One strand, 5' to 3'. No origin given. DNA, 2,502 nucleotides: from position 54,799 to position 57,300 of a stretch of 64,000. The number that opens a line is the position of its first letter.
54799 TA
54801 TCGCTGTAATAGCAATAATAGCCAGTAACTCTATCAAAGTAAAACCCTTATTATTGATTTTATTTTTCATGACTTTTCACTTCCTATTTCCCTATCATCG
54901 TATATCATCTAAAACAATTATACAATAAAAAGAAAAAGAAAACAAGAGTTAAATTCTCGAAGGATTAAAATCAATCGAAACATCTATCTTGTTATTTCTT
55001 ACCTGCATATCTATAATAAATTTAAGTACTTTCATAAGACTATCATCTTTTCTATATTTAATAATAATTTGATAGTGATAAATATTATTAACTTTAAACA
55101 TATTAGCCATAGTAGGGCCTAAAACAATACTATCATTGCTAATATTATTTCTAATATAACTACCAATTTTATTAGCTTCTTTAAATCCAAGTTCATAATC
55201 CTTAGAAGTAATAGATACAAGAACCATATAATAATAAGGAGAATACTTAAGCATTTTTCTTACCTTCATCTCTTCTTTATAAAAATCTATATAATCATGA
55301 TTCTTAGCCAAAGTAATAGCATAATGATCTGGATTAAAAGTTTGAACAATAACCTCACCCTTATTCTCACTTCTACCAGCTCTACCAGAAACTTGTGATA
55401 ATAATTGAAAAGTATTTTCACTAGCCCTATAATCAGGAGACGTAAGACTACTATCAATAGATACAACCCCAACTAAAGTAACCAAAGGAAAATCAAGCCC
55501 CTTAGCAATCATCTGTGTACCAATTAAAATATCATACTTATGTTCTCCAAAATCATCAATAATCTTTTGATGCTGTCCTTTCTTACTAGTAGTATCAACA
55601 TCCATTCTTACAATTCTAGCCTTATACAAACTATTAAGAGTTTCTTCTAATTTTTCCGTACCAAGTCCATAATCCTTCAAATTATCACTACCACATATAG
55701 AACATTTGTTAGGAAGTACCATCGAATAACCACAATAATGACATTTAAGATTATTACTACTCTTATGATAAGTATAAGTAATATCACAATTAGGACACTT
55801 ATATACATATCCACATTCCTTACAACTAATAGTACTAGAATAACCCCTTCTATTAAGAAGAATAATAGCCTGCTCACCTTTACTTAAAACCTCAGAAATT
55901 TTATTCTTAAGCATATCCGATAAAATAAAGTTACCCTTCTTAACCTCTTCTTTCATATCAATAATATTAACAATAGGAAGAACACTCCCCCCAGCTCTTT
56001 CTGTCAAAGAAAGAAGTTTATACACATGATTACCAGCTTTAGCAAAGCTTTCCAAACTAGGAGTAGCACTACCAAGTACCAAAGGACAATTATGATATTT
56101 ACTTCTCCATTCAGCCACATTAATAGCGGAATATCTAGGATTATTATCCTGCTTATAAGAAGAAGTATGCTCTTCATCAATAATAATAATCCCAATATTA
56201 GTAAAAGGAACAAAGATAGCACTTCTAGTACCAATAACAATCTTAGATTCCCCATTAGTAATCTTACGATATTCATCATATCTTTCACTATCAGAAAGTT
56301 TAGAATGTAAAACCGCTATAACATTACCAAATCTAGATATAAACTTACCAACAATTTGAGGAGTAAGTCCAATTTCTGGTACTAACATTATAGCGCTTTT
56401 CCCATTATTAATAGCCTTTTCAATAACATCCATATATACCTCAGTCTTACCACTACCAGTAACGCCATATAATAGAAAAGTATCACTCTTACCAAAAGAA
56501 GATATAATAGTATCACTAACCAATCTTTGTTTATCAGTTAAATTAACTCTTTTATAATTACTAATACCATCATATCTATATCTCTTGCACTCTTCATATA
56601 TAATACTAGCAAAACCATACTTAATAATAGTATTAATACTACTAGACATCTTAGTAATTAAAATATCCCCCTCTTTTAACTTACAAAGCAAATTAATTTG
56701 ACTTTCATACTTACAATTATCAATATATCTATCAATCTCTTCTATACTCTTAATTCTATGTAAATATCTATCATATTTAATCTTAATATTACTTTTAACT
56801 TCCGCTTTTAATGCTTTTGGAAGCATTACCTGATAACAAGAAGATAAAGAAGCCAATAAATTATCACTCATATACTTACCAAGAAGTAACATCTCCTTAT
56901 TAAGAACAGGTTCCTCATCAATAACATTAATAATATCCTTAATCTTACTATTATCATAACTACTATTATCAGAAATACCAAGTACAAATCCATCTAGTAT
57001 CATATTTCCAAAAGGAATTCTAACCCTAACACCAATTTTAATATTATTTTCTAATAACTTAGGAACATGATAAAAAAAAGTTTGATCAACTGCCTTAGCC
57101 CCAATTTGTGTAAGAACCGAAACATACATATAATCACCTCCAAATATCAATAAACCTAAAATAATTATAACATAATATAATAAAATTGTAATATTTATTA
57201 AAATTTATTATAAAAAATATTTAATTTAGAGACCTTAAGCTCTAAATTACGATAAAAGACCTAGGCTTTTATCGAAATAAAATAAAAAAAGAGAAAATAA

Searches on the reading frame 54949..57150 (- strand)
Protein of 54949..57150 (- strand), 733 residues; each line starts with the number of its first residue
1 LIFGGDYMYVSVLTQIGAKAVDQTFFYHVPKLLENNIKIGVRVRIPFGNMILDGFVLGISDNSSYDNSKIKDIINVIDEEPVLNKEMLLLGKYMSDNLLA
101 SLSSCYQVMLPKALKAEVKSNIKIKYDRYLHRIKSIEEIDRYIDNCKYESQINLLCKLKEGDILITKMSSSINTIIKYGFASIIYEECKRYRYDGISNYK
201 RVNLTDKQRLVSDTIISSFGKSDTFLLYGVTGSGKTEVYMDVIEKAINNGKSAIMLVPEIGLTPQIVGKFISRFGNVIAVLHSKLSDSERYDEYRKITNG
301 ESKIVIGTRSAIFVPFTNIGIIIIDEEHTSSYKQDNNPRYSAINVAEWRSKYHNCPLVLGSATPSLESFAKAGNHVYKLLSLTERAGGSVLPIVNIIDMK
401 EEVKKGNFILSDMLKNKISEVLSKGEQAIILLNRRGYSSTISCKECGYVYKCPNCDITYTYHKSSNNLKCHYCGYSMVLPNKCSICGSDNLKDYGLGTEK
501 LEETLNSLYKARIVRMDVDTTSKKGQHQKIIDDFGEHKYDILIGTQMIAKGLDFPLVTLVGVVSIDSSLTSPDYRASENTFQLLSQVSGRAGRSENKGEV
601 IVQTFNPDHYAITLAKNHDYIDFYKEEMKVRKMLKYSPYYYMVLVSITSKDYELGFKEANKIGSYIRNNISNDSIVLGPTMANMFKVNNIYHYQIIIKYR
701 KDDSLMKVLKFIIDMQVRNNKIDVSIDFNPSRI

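Call 15: search_protein_families(library=pfam, proteins=[window:54949-57150:-], max_evalue=0.0001)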
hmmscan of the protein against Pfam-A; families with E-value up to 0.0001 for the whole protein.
window:54949-57150:- (733 aa): 6 families
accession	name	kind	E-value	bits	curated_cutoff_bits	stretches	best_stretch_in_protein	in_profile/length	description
PF17764.6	PriA_3primeBD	-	1.9e-23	82.6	22.7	1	20-111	7-96/96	3'DNA-binding domain (3'BD)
PF00270.35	DEAD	-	2.5e-19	70.1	26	1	217-367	9-162/167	DEAD/DEAH box helicase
PF18074.6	PriA_C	-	1.3e-17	64.8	26.9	1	638-730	1-95/95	Primosomal protein N C-terminal domain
PF04851.21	ResIII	-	1.3e-15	58.1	22.5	1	202-365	2-163/164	Type III restriction enzyme, res subunit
PF00271.37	Helicase_C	-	8e-14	52.3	23.5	1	500-594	27-109/110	Helicase conserved C-terminal domain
PF18319.7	Zn_ribbon_PriA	-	8.2e-12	45.3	26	1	452-477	1-26/27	PriA DNA helicase Cys-rich region (CRR) domain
